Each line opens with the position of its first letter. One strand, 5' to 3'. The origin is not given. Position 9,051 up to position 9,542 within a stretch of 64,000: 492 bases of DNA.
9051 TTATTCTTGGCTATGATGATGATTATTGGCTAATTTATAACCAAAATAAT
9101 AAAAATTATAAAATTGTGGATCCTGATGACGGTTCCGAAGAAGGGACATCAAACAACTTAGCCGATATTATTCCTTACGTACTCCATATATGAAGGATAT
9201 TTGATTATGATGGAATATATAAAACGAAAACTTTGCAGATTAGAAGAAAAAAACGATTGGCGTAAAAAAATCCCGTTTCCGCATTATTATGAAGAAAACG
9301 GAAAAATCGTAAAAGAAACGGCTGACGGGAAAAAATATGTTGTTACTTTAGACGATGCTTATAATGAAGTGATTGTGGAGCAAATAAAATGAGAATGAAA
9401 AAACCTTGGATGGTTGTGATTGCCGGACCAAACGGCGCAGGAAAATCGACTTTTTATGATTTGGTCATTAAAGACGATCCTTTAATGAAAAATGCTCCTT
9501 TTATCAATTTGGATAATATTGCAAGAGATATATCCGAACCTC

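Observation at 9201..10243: Epsilon/zeta-like toxin-antitoxin module adjacent to the toxin-immunity pair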

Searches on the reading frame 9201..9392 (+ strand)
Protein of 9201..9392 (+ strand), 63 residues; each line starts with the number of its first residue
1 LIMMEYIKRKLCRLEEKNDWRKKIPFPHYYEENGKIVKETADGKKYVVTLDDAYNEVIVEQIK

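Call 3: search_protein_families(library=pfam, proteins=[window:9201-9392:+], max_evalue=0.1)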
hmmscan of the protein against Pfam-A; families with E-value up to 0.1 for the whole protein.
window:9201-9392:+ (63 aa): 0 families

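Call 4: search_protein_families(library=ncbifam, proteins=[window:9201-9392:+], max_evalue=0.1)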
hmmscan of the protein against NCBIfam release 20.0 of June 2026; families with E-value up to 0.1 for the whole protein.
window:9201-9392:+ (63 aa): 1 family
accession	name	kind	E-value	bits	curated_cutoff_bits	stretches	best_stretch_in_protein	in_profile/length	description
NF040943.1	cytoc3_ExtM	equivalog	0.0051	15.2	800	1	3-57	410-466/599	selenite/tellurite reduction operon c-type cytochrome ExtM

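Call 11: search_protein_families(library=padloc, proteins=[window:9207-9392:+], max_evalue=0.1)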
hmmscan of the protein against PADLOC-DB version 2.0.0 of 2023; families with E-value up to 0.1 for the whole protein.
window:9207-9392:+ (61 aa): 0 families

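Call 13: find_homologous_proteins(query=A1, max_evalue=0.01)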
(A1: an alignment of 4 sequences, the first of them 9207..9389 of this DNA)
Query A1 (4 sequences) (61 aa, profile of the alignment): 19 proteins with E <= 0.01 among 23 candidates.
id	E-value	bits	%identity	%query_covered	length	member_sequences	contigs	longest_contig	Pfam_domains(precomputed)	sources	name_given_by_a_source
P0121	1.8e-32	128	57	100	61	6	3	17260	-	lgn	-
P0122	1.2e-31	126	51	100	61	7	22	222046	-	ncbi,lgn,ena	-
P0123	2.7e-31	125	100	98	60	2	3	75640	-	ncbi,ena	-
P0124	6.1e-31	123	54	100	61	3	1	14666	-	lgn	-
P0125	1.3e-27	113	48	100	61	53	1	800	-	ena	-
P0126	8.6e-27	110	48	98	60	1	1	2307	-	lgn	-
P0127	9.9e-26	107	45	98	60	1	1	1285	-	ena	-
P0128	6.4e-24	101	53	93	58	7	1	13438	-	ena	-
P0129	3.2e-23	99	52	82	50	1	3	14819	-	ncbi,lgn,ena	-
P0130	1.2e-22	97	51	100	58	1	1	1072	-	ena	-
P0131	6.6e-22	95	44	100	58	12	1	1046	-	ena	-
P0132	1.2e-18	84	55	98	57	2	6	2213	-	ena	-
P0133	2.8e-18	83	42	98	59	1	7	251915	-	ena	-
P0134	6.4e-17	79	52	93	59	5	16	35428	-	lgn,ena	-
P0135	1.8e-16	77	42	93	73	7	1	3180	-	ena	-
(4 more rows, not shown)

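Call 28: search_protein_families(library=pfam, alignment_id=A3, max_evalue=10)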
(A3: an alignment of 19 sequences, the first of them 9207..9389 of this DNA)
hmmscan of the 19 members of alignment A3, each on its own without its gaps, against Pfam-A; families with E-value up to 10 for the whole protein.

A. member 1, window:9207-9389:+ (61 aa): 0 families

B. families by the number of members that match (of 19 scanned): 7 families
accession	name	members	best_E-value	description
PF19127.6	Choline_bind_3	5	0.00028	Choline-binding repeat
PF16510.12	P22_portal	1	0.03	Phage P22-like portal protein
PF02880.22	PGM_PMM_III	1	0.1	Phosphoglucomutase/phosphomannomutase, alpha/beta/alpha domain III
PF20288.3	MC2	1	0.11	ABC-three component (ABC-3C) system Middle Component 2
PF24923.1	ATP-grasp_IQCH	1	0.15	IQCH-like, ATP-grasp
PF22077.1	C2c1_Nuc-II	1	0.16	CRISPR-associated endonuclease C2c1 Nuc-II domain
PF07661.19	MORN_2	1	0.65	MORN repeat variant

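Call 38: predict_structure(alignment_id=A3)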
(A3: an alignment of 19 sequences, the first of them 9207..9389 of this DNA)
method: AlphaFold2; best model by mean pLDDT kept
length: 61 residues; sequences in the alignment: 19
mean_pLDDT: 73.4   pTM: 0.42
mean pLDDT of the five models: 73.4, 72.1, 71.2, 71.0, 69.3
residues with pLDDT >= 90: 0; 70-90: 38; 50-70: 23; < 50: 0
segments of 3 or more residues with pLDDT < 50: none
pLDDT, mean of each block of 10 residues (from residue 1): 64 57 76 83 83 78 67
secondary structure, 60 per line:
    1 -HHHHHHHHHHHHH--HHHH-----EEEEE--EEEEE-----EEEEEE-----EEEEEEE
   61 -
elements in order: H2-14 H17-20 E26-30 E33-37 E43-48 E54-60

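Call 43: search_protein_representatives(alignment_id=A3)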
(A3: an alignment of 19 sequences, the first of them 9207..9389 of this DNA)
Query: 19 sequences, 58 profile positions. Proteins with E-value up to 0.001 (for the whole library): 29; up to 1e-10: 15; up to 1e-30: 0. The best 29 are listed.
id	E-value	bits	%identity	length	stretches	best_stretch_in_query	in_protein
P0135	3.4e-25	103.4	-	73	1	1-57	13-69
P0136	1.8e-21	91.5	-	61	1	1-58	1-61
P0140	1.1e-19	85.8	-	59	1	1-58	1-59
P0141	6.2e-18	80.2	-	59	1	1-58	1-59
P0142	1.4e-15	72.6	-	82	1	1-58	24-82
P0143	7.0e-15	70.4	-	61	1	1-58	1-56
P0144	7.2e-15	70.3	-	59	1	1-56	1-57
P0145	1.5e-14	69.3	-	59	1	1-56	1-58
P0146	1.7e-12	62.8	-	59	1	1-57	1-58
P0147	2.1e-12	62.5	-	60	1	1-57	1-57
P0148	2.8e-12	62.0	-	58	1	12-58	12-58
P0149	5.6e-12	61.1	-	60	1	17-58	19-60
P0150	3.3e-11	58.6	-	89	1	1-37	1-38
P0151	3.7e-11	58.5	-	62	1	1-57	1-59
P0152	6.9e-11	57.6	-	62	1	1-57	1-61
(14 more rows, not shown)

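Call 46: fold_search(model_id=the predicted structure, library=pdb)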
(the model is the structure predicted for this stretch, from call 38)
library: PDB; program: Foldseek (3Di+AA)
matches with E <= 10: 586; with E <= 0.001: 0
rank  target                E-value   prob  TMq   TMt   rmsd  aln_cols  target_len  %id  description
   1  8zqg_B                4.6e-01  0.87  0.40  0.10   3.3        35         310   14  Crystal structure of WIPI3 in complex with ATG16L1 (released 2025-01-01)
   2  6lk8_d                5.6e-01  0.97  0.48  0.11   2.1        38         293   10  Structure of Xenopus laevis Cytoplasmic Ring subunit. (released 2021-07-21)
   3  6lk8_D                5.6e-01  0.97  0.48  0.11   2.1        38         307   10  Structure of Xenopus laevis Cytoplasmic Ring subunit. (released 2021-07-21)
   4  9hcj_N0               9.1e-01  0.91  0.46  0.11   2.1        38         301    3  D. discoideum nuclear pore complex (released 2024-12-25)
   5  7tdz_G                9.6e-01  0.93  0.48  0.11   2.0        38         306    8  Cryo-EM model of protomer of the cytoplasmic ring of the nuclear pore complex from Xenopus laevis (released 2022-06-22)
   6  8zqg_A                9.6e-01  0.75  0.40  0.10   3.3        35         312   14  Crystal structure of WIPI3 in complex with ATG16L1 (released 2025-01-01)
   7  9c9i_G                9.6e-01  0.72  0.40  0.10   3.4        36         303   14  Structure of the TSC1:WIPI3 complex (released 2024-12-04)
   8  4tvd                  9.6e-01  0.44  0.30  0.02   7.1        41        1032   15  N-terminally truncated dextransucrase DSR-E from Leuconostoc mesenteroides NRRL B-1299 in complex with D-glucose (released 2015-08-05)
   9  8ufg_G                1.0e+00  0.25  0.33  0.09   6.8        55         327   20  Acinetobacter baylyi LptB2FG bound to Acinetobacter baylyi lipopolysaccharide (released 2024-01-03)
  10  3f3f_E                1.1e+00  0.91  0.48  0.11   2.1        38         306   10  Crystal structure of the nucleoporin pair Nup85-Seh1, space group P21 (released 2009-04-07)
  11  3f3f_A                1.1e+00  0.91  0.48  0.11   2.1        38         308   10  Crystal structure of the nucleoporin pair Nup85-Seh1, space group P21 (released 2009-04-07)
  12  5a9q_7                1.1e+00  0.91  0.48  0.10   2.0        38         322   10  Human nuclear pore complex (released 2015-09-30)
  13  7vci_C                1.3e+00  0.54  0.40  0.10   3.4        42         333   12  Structure of Xenopus laevis NPC nuclear ring asymmetric unit (released 2022-02-02)
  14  7wb4_h                1.4e+00  0.87  0.46  0.11   2.3        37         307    8  Cryo-EM structure of the NR subunit from X. laevis NPC (released 2022-03-02)
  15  9lu1_R                1.4e+00  0.72  0.43  0.06   3.2        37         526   11  protein structure of DDB1-DDA1-DET1-Ube2e2 bound to COP1 dimer (released 2026-01-28)
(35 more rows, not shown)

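Call 79: search_dna_similar(query=window:9207-9389:+, collection=plasmids, mode=protein, max_evalue=1, max_rows=15)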
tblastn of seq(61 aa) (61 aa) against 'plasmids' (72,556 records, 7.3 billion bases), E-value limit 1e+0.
No match.

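Call 99: find_homologous_proteins(query=A4, max_evalue=0.001)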
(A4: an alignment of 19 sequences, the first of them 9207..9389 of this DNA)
Query A4 (19 sequences) (61 aa, profile of the alignment): 354 proteins with E <= 0.001 among 2724 candidates; the best 120 are listed.
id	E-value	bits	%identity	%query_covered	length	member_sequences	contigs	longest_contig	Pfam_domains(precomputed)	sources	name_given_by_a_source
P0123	8.7e-21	91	100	98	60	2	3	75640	-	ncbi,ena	-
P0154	2.4e-17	80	29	98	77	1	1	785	-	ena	-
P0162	3.7e-16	76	31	95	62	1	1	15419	-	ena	-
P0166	1.5e-15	74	28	30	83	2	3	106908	-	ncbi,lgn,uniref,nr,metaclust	ncbi:conserved hypothetical protein [Candidatus Glomeribacter gigasporarum BEG34]|uniref:Uncharacter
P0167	2.1e-15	74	37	41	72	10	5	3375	-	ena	-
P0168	1.4e-14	71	-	-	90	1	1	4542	-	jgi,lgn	-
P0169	3.0e-14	70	23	44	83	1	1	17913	-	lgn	-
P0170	4.0e-14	70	37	41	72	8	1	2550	-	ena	-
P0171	6.4e-14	69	-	-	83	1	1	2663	-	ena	-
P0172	1.2e-13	68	28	54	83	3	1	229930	-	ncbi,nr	ncbi:hypothetical protein [Trinickia symbiotica]|nr:hypothetical protein [Trinickia symbiotica]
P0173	1.5e-13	68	41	28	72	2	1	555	-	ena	-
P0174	3.9e-13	66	28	66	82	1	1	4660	-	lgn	-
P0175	4.1e-13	66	30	57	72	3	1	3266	-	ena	-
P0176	4.2e-13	66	39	56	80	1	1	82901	-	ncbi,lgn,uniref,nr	ncbi:hypothetical protein P9281_34570 [Caballeronia sp. LP003]|uniref:hypothetical protein n=1 Tax=C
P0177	5.2e-13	66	22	54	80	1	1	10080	-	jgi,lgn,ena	-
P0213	1.1e-10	59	40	43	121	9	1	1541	-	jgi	-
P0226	2.2e-10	58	-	-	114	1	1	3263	-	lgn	-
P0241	5.7e-10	56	39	30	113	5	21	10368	PF18495.7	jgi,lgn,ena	jgi:hypothetical protein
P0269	2.3e-9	54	37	43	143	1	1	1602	-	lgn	-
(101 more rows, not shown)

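Call 100: search_protein_families(library=pfam, proteins=[P0241, P0213, P0269, P0226], max_evalue=0.01)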
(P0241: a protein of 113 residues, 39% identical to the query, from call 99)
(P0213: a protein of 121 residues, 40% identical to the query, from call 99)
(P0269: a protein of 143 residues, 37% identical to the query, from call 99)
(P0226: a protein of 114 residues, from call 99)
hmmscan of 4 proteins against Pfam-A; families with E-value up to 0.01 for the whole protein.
P0241 (113 aa): 1 family
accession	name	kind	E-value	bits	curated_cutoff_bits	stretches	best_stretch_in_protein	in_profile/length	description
PF18495.6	VbhA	-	3.8e-11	43.2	25.9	1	7-46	1-40/47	Antitoxin VbhA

P0213 (121 aa): 0 families

P0269 (143 aa): 0 families

P0226 (114 aa): 1 family
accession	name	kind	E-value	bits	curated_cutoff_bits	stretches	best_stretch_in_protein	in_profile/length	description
PF18495.6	VbhA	-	0.0069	16.8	25.9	0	7-40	1-34/47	Antitoxin VbhA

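Call 102: find_encoding_contigs(protein=P0241, flank=4000, max_places=3)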
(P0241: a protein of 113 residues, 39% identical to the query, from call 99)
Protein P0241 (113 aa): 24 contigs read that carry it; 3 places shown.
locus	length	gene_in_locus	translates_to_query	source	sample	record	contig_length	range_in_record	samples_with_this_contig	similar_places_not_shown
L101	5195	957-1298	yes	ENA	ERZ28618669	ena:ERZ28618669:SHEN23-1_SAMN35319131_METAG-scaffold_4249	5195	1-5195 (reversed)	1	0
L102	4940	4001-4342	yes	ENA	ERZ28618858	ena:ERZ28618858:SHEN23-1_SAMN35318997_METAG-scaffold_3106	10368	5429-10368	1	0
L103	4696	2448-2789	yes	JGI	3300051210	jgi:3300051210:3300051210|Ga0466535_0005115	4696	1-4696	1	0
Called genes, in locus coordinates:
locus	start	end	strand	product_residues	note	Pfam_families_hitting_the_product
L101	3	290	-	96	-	?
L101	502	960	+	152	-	PF06412:TraD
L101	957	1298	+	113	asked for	PF18495:VbhA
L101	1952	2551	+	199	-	PF05732:RepL (weak)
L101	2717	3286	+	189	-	PF18495:VbhA, PF21217:PaaA2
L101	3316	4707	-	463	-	PF01076:Mob_Pre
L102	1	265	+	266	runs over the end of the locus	PF01051:Rep3_N, PF21205:Rep3_C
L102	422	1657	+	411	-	PF06965:Na_H_antiport_1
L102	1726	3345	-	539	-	PF03389:MobA_MobL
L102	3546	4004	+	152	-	PF06412:TraD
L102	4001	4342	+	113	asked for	PF18495:VbhA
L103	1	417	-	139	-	?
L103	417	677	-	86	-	-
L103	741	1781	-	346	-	PF03389:MobA_MobL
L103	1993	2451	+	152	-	PF06412:TraD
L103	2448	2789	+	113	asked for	PF18495:VbhA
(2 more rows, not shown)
